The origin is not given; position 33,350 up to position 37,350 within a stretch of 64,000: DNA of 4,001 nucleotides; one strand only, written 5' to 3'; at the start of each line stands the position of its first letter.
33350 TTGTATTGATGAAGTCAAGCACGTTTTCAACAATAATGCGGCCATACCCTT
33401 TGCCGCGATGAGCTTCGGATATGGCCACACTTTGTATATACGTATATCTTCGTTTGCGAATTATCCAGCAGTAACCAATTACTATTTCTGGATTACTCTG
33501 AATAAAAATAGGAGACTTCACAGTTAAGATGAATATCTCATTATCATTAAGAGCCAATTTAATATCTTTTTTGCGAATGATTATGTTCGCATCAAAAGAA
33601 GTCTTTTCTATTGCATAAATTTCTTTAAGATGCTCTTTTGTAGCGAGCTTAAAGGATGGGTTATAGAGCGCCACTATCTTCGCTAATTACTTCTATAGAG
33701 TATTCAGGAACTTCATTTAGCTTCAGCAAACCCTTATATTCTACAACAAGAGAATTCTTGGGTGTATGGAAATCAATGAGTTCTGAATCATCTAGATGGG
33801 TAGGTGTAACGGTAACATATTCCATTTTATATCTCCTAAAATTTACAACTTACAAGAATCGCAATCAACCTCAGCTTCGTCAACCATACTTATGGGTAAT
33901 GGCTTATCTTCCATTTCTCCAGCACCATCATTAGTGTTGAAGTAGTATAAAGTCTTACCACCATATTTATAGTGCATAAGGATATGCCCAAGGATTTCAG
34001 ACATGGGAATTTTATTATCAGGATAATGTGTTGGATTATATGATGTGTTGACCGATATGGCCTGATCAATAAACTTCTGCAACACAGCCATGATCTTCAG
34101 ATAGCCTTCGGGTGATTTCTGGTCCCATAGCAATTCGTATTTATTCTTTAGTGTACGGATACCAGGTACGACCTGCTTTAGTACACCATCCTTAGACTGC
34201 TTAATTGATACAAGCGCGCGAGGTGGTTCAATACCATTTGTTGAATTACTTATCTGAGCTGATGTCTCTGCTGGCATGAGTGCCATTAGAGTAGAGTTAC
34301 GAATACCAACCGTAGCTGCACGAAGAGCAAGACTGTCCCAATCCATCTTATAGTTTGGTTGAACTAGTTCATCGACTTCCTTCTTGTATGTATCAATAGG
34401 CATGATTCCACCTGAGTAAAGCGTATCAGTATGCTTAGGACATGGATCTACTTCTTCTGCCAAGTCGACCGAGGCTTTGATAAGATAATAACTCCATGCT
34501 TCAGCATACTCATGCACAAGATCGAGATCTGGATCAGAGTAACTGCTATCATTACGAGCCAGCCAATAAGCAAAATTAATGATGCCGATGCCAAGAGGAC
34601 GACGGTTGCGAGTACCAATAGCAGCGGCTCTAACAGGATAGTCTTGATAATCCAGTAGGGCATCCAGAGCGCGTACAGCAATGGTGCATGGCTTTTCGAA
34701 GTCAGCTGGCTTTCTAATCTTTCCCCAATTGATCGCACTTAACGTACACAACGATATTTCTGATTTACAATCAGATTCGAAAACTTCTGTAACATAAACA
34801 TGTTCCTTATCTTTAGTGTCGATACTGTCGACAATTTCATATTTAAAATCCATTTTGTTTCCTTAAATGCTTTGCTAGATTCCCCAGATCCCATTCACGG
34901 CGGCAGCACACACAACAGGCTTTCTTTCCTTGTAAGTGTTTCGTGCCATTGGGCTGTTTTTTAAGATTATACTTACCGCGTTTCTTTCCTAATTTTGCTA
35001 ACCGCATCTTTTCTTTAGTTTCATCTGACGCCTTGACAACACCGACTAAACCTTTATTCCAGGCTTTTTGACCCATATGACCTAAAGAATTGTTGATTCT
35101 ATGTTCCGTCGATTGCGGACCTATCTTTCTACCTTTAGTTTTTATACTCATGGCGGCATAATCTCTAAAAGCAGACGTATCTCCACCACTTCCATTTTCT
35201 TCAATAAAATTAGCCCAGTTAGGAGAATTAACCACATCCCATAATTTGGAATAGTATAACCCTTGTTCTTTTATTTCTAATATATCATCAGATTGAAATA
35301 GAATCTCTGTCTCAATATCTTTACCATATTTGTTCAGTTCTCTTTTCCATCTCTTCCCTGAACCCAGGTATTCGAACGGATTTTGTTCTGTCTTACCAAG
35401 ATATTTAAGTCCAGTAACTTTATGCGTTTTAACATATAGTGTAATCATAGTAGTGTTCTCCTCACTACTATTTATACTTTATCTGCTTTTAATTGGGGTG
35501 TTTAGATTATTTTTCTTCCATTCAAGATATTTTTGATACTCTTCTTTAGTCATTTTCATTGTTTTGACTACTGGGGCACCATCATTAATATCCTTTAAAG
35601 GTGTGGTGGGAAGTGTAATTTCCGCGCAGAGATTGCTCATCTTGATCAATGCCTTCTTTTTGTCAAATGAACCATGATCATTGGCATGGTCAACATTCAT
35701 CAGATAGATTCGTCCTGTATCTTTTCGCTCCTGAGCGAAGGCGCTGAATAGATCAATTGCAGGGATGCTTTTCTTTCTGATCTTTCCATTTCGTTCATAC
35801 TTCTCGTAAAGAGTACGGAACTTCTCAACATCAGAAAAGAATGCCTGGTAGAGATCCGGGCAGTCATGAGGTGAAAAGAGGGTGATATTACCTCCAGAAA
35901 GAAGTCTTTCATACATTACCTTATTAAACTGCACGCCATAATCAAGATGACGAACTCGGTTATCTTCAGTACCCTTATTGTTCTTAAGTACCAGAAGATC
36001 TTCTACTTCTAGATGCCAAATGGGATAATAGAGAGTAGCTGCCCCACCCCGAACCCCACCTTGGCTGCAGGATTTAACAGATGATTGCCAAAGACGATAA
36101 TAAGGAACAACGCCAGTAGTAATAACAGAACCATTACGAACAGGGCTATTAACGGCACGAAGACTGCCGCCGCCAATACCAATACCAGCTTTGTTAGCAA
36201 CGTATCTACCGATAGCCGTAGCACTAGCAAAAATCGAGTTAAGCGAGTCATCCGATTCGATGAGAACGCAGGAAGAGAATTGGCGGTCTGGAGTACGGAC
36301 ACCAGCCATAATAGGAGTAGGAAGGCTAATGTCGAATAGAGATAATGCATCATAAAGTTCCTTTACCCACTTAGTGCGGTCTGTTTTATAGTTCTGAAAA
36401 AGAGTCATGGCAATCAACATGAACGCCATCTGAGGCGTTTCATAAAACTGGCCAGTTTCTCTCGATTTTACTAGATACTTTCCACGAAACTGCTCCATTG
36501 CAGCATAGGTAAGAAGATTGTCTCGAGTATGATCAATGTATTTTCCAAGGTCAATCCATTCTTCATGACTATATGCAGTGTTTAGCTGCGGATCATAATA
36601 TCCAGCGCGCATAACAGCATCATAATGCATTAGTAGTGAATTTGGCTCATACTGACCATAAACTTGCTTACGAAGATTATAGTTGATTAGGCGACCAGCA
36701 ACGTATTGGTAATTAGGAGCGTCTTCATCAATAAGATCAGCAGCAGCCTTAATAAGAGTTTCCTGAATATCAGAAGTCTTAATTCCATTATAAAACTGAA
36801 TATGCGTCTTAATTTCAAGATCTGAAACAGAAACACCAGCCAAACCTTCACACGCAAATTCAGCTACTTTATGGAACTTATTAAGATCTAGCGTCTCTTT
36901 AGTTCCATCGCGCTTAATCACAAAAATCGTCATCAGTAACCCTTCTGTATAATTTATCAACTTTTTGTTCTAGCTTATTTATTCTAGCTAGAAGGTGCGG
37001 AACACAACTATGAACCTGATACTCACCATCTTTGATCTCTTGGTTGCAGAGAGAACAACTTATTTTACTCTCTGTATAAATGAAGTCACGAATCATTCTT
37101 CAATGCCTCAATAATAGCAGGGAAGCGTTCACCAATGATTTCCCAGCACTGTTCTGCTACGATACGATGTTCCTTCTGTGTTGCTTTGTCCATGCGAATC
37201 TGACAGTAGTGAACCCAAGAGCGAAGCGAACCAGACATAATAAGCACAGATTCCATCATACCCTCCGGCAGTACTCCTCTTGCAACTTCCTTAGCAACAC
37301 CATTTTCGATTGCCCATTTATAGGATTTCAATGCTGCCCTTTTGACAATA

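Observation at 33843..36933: NrdA split at the active site by a GIY-YIG gene, with de novo tails on both halves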

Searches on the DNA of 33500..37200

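Call 8: search_rna_families(source=window, start=33500, end=37200, threshold=evalue, max_evalue=10)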
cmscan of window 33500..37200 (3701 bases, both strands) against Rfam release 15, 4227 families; matches with E-value up to 10: 4.
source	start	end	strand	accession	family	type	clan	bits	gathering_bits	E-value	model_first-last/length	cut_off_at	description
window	33704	33731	-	RF00273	SNORD59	Gene; snRNA; snoRNA; CD-box;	CL00065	20.2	45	1.4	41-68/73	no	Small nucleolar RNA SNORD59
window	34532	34556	-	RF01232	snoR442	Gene; snRNA; snoRNA; CD-box;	-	16.5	50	5.2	1-46/46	no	Small nucleolar RNA R442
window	36187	36269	-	RF00389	satBaMV_CRE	Cis-reg;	-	15.5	100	2.6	1-159/159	no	Bamboo mosaic virus satellite RNA cis-regulatory element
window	36915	36965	-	RF02480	GlsR14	Gene; snRNA; snoRNA; CD-box;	-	15.4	90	2.9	1-68/68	no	Small nucleolar RNA GlsR14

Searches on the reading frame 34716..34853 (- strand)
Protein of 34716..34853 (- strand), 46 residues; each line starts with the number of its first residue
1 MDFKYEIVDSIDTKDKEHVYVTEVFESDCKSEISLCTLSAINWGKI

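Call 83: search_dna_similar(query=window:34716-34853:-, collection=phages, mode=protein, max_rows=15, max_evalue=1)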
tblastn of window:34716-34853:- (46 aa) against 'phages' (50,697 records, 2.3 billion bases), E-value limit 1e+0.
Records with a match: 27; places in all: 27; records where one place covers at least 80% of the query: 0.
Best place of each record, by identity: 60-80% 2; <60% 25.
By first word of the organism name: Stenotrophomonas 15; Pectobacterium 6; Cronobacter 4; Pseudomonas 2.
By host as written in the record: Stenotrophomonas maltophilia 11; Pectobacterium atrosepticum SCRI1043 2; Pseudomonas putida PpG1 2; Stenotrophomonas maltophilia AP143 2; Stenotrophomonas sp. 2; Pectobacterium sp. 2; Cronobacter sakazakii ATCC 29544 2; Cronobacter sp. 2; and 2 more.
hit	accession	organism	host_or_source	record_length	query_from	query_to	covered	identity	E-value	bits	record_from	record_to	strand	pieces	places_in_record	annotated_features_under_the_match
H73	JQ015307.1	Pectobacterium phage phiTE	Pectobacterium atrosepticum SCRI1043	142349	21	46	57%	50.0%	4e-1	32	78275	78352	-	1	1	ribonucleoside triphosphate reductase alpha chain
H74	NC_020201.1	Pectobacterium phage phiTE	Pectobacterium atrosepticum SCRI1043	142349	21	46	57%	50.0%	4e-1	32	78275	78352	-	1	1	ribonucleotide reductase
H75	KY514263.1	Pectobacterium phage vB_PatM_CB7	Pectobacterium atrosepticum DSM 30186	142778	21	46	57%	50.0%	4e-1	32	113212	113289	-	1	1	ribonucleoside triphosphate reductase alpha chain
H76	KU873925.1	Pseudomonas phage pf16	Pseudomonas putida PpG1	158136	28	46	41%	68.4%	6e-1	31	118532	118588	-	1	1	hypothetical protein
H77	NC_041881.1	Pseudomonas phage pf16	Pseudomonas putida PpG1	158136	28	46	41%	68.4%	6e-1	31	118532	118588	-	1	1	ribonucleotide reductase large subunit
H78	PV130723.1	Stenotrophomonas phage Yut2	Stenotrophomonas maltophilia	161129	25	46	48%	58.3%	3e-1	32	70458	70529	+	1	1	ribonucleotide reductase large subunit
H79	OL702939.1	Stenotrophomonas maltophilia phage vB_SmaM_Ps15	Stenotrophomonas maltophilia AP143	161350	25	46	48%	58.3%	4e-1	32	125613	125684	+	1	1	ribonucleotide reductase A subunit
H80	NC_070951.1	Stenotrophomonas maltophilia phage vB_SmaM_Ps15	Stenotrophomonas maltophilia AP143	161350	25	46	48%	58.3%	4e-1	32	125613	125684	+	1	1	ribonucleotide reductase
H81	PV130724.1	Stenotrophomonas phage Yut3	Stenotrophomonas maltophilia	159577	25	46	48%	58.3%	4e-1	32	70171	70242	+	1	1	ribonucleotide reductase large subunit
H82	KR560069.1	Stenotrophomonas phage IME-SM1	Stenotrophomonas sp.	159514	25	46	48%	58.3%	4e-1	32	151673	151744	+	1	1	nrdA: ribonucleotide reductase of class Ia (aerobic) alpha subunit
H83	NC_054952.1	Stenotrophomonas phage IME-SM1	Stenotrophomonas sp.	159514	25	46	48%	58.3%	4e-1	32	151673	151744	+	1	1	nrdA: ribonucleotide reductase large subunit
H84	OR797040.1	Stenotrophomonas phage vB_SmaM_Bhz51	Stenotrophomonas maltophilia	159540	25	46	48%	58.3%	4e-1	32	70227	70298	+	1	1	putative ribonucleoside-diphosphate reductase 1 subunit alpha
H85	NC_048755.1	Stenotrophomonas phage YB07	Stenotrophomonas maltophilia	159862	25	46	48%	58.3%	4e-1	32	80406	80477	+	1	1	ribonucleotide reductase large subunit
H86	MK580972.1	Stenotrophomonas phage YB07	Stenotrophomonas maltophilia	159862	25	46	48%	58.3%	4e-1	32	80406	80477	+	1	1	ribonucleotide reductase large subunit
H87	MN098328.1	Stenotrophomonas phage Mendera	Stenotrophomonas maltophilia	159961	25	46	48%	58.3%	4e-1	32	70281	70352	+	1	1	ribonucleotide reductase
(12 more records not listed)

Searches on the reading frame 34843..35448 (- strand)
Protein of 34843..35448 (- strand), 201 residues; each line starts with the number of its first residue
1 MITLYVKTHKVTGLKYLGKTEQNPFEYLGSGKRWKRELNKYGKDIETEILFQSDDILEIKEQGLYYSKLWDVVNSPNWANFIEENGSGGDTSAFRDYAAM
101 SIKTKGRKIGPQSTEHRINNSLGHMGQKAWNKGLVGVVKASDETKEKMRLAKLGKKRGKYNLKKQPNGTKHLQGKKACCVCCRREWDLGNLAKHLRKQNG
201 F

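Call 3: search_protein_families(library=pfam, proteins=[window:34843-35448:-])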
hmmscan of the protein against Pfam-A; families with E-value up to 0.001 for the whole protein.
window:34843-35448:- (201 aa): 0 families

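Call 7: search_protein_families(library=phrogs, proteins=[window:34843-35448:-], max_evalue=0.01)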
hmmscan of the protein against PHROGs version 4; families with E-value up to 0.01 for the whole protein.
window:34843-35448:- (201 aa): 1 family
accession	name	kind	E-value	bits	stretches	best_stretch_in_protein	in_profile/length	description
phrog_314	-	DNA, RNA and nucleotide metabolism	1.3e-09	38.5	1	3-170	180-328/574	homing endonuclease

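Call 16: search_dna_similar(query=window:34843-35448:-, collection=phages, mode=protein, max_rows=30, max_evalue=0.001)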
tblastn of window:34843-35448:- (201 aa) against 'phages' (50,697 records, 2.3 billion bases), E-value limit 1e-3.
Records with a match: 16; places in all: 18; records where one place covers at least 80% of the query: 7.
Best place of each record, by identity: <60% 16.
By first word of the organism name: Vibrio 6; Rhizobium 3; Enterococcus 3; Sinorhizobium 2; Ochrobactrum 1; phage 1.
By host as written in the record: - 6; Vibrio alginolyticus CECT 521 2; Sinorhizobium meliloti 2; Rhizobium leguminosarum biovar viciae VF39 2; Enterococcus sp. 2; Rhizobium phaseoli I1_18 1; Enterococcus faecalis ef118 1.
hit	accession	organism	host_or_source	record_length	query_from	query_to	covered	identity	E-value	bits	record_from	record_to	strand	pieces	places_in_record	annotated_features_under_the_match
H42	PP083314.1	Vibrio phage VB_VaC_SRILMA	Vibrio alginolyticus CECT 521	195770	2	194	96%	30.5%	2e-10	65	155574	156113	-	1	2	hypothetical protein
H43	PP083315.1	Vibrio phage VB_VaC_TDDLMA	Vibrio alginolyticus CECT 521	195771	2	194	96%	30.5%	2e-10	65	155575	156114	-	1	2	hypothetical protein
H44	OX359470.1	Ochrobactrum phage ORM_20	-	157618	4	184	90%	28.9%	5e-6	52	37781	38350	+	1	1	homing endonuclease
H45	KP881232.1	Sinorhizobium phage phiM9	Sinorhizobium meliloti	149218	4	167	82%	29.4%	1e-6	54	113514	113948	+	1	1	putative SEG-like homing endonuclease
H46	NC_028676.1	Sinorhizobium phage phiM9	Sinorhizobium meliloti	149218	4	167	82%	29.4%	1e-6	54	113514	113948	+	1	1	homing endonuclease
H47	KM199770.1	Rhizobium phage vB_RleM_P10VF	Rhizobium leguminosarum biovar viciae ...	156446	4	166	81%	29.3%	1e-6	54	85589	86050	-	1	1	putative endonuclease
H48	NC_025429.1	Rhizobium phage vB_RleM_P10VF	Rhizobium leguminosarum biovar viciae ...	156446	4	166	81%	29.3%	1e-6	54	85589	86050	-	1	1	homing endonuclease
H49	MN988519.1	Rhizobium phage RHph_I1_18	Rhizobium phaseoli I1_18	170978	4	90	43%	38.6%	7e-6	51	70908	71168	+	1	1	Seg-like homing endonuclease protein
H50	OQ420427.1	Enterococcus phage 53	Enterococcus sp.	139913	4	91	44%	35.8%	1e-5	51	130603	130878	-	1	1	intron associated endonuclease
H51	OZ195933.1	Vibrio phage D486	Seawater and oysters mix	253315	16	89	37%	42.1%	4e-6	52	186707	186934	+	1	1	hypothetical protein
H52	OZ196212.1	Vibrio phage D527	Seawater and oysters mix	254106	16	89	37%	42.1%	4e-6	52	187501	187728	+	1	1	hypothetical protein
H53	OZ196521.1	Vibrio phage K566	Seawater and oysters mix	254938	16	89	37%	42.1%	4e-6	52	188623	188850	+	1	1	hypothetical protein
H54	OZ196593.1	Vibrio phage K567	Seawater and oysters mix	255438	16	89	37%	42.1%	4e-6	52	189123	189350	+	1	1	hypothetical protein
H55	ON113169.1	Enterococcus phage vB_OCPT_Bob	Enterococcus sp.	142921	4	91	44%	34.7%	4e-5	49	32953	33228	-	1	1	hypothetical protein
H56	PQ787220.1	phage ENP2309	sewage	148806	4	91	44%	34.7%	5e-5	49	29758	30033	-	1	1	hypothetical protein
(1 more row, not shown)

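Call 18: search_protein_families(library=pfam, proteins=[window:34843-35448:-], max_evalue=10)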
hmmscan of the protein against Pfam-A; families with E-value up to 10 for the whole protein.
window:34843-35448:- (201 aa): 1 family
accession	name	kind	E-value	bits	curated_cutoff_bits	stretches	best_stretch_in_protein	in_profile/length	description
PF07460.16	NUMOD3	-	0.13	12.6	20.4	1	140-156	4-20/37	NUMOD3 motif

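Call 29: find_related_loci(query=window:34843-35448:-, collection=viral_contigs, flank=4000)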
Query window:34843-35448:- (201 aa) in viral_contigs; peptide patterns used: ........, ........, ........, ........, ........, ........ (x = any residue, [..] = any of these).
151 stretches matched a pattern; 30 encode a relative of the query (tblastn E <= 1e-3); 30 distinct loci.
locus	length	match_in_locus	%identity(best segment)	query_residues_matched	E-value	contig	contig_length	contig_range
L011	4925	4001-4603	100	1-201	4e-137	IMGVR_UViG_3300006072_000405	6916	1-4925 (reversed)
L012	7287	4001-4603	85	1-199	1e-112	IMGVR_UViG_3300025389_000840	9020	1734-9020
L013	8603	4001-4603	85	1-199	1e-112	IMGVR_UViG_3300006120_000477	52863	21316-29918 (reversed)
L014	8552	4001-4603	85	1-199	1e-112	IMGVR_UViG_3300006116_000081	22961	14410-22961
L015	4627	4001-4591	73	1-198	3e-97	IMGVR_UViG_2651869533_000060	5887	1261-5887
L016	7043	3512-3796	84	105-199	5e-51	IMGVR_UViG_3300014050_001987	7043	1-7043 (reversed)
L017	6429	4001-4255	96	1-201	2e-41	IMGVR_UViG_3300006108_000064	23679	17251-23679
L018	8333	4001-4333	54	2-109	1e-29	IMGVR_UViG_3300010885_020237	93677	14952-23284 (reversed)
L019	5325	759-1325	35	1-181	8e-21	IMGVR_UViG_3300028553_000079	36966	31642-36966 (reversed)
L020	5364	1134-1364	47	90-161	9e-11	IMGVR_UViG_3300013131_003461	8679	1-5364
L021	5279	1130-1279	56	112-161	1e-9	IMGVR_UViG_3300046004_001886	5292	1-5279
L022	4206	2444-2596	53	111-161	7e-9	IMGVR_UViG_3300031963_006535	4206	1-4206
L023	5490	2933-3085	53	111-161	8e-9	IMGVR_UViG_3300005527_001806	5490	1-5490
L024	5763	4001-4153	53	111-161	8e-9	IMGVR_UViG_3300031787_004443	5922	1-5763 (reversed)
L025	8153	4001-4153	53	111-161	8e-9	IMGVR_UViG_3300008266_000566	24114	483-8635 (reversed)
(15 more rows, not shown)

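Call 49: search_solved_structures(query=A3, max_evalue=1, show_alignments=1)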
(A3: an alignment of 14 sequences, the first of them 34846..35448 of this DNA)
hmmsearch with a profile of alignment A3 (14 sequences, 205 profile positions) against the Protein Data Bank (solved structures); distinct sequences matched with E-value up to 1: 3.
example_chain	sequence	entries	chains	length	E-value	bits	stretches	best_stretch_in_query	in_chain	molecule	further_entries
1ln0_A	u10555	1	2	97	3e-05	27.4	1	3-85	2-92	intron-associated endonuclease 1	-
1mk0_A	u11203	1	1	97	0.00023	24.5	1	3-85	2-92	Intron-associated endonuclease 1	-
3k9a_A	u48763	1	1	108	0.078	16.3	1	31-76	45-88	HIV glycoprotein gp41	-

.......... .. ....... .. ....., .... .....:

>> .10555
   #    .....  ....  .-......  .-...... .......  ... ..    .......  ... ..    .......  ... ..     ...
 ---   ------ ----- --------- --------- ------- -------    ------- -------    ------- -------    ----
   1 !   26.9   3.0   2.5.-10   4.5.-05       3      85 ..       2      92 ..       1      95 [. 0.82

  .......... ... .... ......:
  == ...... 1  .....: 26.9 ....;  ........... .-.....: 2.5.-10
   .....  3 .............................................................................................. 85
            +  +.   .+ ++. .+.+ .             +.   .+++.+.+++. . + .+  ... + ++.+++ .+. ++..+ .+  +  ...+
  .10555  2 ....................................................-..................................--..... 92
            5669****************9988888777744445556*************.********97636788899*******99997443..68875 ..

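Call 50: search_protein_families(library=pfam, alignment_id=A3, max_evalue=0.01)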
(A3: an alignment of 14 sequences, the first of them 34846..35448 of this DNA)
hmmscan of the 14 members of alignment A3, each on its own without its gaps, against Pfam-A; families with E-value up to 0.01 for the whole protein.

A. member 1, window:34846-35448:- (201 aa): 0 families

B. families by the number of members that match (of 14 scanned): 5 families
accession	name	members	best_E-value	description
PF07460.16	NUMOD3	9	1.4e-23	NUMOD3 motif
PF19835.5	SegE_GIY-YIG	5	1.1e-06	Putative endonuclease segE, GIY-YIG domain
PF01541.30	GIY-YIG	3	8.1e-06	GIY-YIG catalytic domain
PF22083.2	I-HmuI_NUMOD-like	1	0.0013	DNA endonuclease I-HmuI-like, NUMOD-like domain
PF07453.19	NUMOD1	1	0.0096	NUMOD1 domain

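Call 84: predict_structure(alignment_id=A3)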
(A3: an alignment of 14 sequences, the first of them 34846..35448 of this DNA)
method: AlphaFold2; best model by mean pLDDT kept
length: 201 residues; sequences in the alignment: 14
mean_pLDDT: 69.4   pTM: 0.45
mean pLDDT of the five models: 69.4, 68.4, 68.2, 66.9, 66.8
residues with pLDDT >= 90: 49; 70-90: 53; 50-70: 46; < 50: 53
segments of 3 or more residues with pLDDT < 50: 87-101, 103-107, 127-139, 154-169
pLDDT, mean of each block of 10 residues (from residue 1): 94 92 89 87 94 91 90 85 56 44 49 63 52 43 61 47 45 63 74 70 41
secondary structure, 60 per line:
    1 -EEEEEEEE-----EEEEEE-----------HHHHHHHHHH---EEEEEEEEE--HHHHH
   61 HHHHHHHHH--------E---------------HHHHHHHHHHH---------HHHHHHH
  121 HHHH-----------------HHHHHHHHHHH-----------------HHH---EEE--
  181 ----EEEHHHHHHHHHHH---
elements in order: E2-9 E15-20 H32-41 E45-53 H56-69 H94-104 H114-124 H142-152 E176-178 E185-187 H188-198

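Call 86: fold_search(model_id=the predicted structure, library=pdb)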
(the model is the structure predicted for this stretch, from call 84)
No match with E <= 0.001 here; weaker rows may still be real.
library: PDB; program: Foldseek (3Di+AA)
matches with E <= 10: 500; with E <= 0.001: 0
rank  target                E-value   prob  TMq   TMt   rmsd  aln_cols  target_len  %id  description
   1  1mk0                  3.0e-03  1.00  0.36  0.69   3.2        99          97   19  catalytic domain of intron endonuclease I-TevI, E75A mutant (released 2002-10-30)
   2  1ln0_B                1.6e-02  1.00  0.34  0.67   2.8        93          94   19  Structure of the Catalytic Domain of Homing Endonuclease I-TevI (released 2002-10-30)
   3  1ln0_A                2.9e-02  1.00  0.34  0.67   3.1        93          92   19  Structure of the Catalytic Domain of Homing Endonuclease I-TevI (released 2002-10-30)
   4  9e9v_B                3.2e-01  0.08  0.13  0.15  18.0       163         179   10  Structural Insights into HIV-1 Vif-Mediated Ubiquitination and Degradation of APOBEC3H (released 2026-03-11)
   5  9dnx_B                3.9e-01  0.08  0.13  0.20  20.9       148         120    7  Human ClC-3:TMEM9, TMEM9 Protomer A and B: Complete (released 2025-04-02)
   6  4mzy                  6.2e-01  0.08  0.18  0.09  11.9       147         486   12  Crystal structure of enterococcus faecalis nicotinate phosphoribosyltransferase with malonate and phosphate bound (released 2013-10-23)
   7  1ayr_B                7.0e-01  0.03  0.10  0.06  14.3        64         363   20  ARRESTIN FROM BOVINE ROD OUTER SEGMENTS (released 1998-11-25)
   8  7bqc_MODEL_1_A        7.0e-01  0.10  0.14  0.22   9.1       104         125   13  Solution NMR structure of NF4; de novo designed protein with a novel fold (released 2021-03-24)
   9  7jxa_A                9.2e-01  0.03  0.11  0.07  12.9        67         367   21  CRYSTAL STRUCTURE OF NATIVE BOVINE ARRESTIN 1 IN COMPLEX WITH INOSITOL 1,4,5-TRIPHOSPHATE (released 2021-10-13)
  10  8pu2                  9.2e-01  0.11  0.14  0.30   6.2        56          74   14  Structure of the antitoxin ATfaRel2 (released 2024-07-24)
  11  3ufx_I                1.1e+00  0.04  0.15  0.09  14.4       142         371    8  Thermus aquaticus succinyl-CoA synthetase in complex with GDP-Mn2+ (released 2012-06-27)
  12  9u75_D                1.2e+00  0.35  0.24  0.20   3.9        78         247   15  5hmC specific restriction endonuclease Escherichia coli E. coli O157:H7 PD-T4-3 (released 2026-02-11)
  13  9u75_A                1.4e+00  0.15  0.21  0.17   4.8        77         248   14  5hmC specific restriction endonuclease Escherichia coli E. coli O157:H7 PD-T4-3 (released 2026-02-11)
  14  1yd3                  1.5e+00  0.09  0.18  0.32   5.7        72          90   12  Crystal structure of the GIY-YIG N-terminal endonuclease domain of UvrC from Thermotoga maritima: Point mutant Y43F boun (released 2005-03-01)
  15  1yd6_C                1.5e+00  0.10  0.21  0.36   5.2        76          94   16  Crystal structure of the GIY-YIG N-terminal endonuclease domain of UvrC from Bacillus caldotenax (released 2005-03-01)
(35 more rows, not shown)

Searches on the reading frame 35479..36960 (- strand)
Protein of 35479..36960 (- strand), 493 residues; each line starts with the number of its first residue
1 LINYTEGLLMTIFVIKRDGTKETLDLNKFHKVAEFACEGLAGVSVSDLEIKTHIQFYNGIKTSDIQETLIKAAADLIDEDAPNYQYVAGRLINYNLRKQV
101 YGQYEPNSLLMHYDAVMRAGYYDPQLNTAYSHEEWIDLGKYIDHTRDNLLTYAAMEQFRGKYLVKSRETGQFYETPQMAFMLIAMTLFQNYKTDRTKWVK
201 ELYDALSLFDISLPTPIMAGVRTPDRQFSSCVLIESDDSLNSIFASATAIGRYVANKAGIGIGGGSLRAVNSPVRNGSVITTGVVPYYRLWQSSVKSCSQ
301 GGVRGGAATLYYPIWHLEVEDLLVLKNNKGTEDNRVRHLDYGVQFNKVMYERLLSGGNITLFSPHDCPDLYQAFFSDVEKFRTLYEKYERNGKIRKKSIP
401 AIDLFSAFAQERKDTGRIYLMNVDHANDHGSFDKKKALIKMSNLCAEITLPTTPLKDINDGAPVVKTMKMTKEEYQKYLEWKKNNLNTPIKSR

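Call 3: search_protein_families(library=pfam, proteins=[window:35479-36960:-])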
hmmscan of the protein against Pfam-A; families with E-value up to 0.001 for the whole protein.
window:35479-36960:- (493 aa): 3 families
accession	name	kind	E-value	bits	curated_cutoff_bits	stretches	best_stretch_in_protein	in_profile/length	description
PF02867.20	Ribonuc_red_lgC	-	1.3e-60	205.9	23.9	1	229-455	1-222/523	Ribonucleotide reductase, barrel domain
PF00317.26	Ribonuc_red_lgN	-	3.2e-19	69.2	28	1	149-225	2-76/77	Ribonucleotide reductase, all-alpha domain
PF03477.21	ATP-cone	-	2e-11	44.7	25.8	1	13-98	2-87/88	ATP cone domain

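Call 30: find_homologous_proteins(query=window:35479-36933:-, region=440-484, max_evalue=0.001)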
Query window:35479-36933:-, residues 440-484 (45 aa): 12 proteins with E <= 0.001 among 14 candidates. Only proteins of 266 to 847 residues were searched: fused or split forms outside these lengths cannot appear, so this answer is no evidence that the protein stands alone or is whole; find_related_loci, which searches DNA, has no such limit.
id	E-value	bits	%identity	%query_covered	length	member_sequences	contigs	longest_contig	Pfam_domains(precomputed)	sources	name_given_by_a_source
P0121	9.9e-21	89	100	100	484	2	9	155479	PF02867.21,PF00317.27,PF03477.22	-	-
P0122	1.3e-19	85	98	100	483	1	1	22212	PF02867.21,PF00317.27,PF03477.22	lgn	-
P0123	2.3e-19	84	93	100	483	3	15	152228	PF02867.21,PF00317.27,PF03477.22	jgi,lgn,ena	-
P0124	1.9e-17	79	91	100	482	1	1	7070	PF02867.21,PF00317.27,PF03477.22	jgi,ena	-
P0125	2.1e-16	75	91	100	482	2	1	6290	PF02867.21,PF00317.27,PF03477.22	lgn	-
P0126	3.1e-16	75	89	98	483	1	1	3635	PF02867.21,PF00317.27,PF03477.22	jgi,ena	-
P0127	3.1e-15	72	86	98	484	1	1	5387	PF02867.21,PF00317.27,PF03477.22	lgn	-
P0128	9.1e-15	70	86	96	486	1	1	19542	PF02867.21,PF00317.27,PF03477.22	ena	-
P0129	1.0e-14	70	80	98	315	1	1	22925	PF02867.21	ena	-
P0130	1.6e-14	69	84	100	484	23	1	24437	PF02867.21,PF00317.27,PF03477.22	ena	-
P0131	3.4e-14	69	82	100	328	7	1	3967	PF02867.21,PF14890.12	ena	-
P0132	2.2e-12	63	80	100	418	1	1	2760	PF02867.21,PF00317.27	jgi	jgi:ribonucleoside-diphosphate reductase alpha chain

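Call 78: find_encoding_contigs(protein=P0121, flank=1000, max_places=1)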
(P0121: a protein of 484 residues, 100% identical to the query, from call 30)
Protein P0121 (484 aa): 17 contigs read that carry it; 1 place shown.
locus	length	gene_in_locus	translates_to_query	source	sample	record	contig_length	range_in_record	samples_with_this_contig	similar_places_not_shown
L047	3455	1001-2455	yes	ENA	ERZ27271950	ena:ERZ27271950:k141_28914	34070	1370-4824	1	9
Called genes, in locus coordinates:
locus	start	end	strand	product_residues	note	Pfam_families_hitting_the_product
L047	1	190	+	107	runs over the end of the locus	-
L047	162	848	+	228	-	PF02511:Thy1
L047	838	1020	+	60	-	-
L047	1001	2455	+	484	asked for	PF03477:ATP-cone, PF00317:Ribonuc_red_lgN, PF02867:Ribonuc_red_lgC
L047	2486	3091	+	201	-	-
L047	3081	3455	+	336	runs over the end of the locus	PF02867:Ribonuc_red_lgC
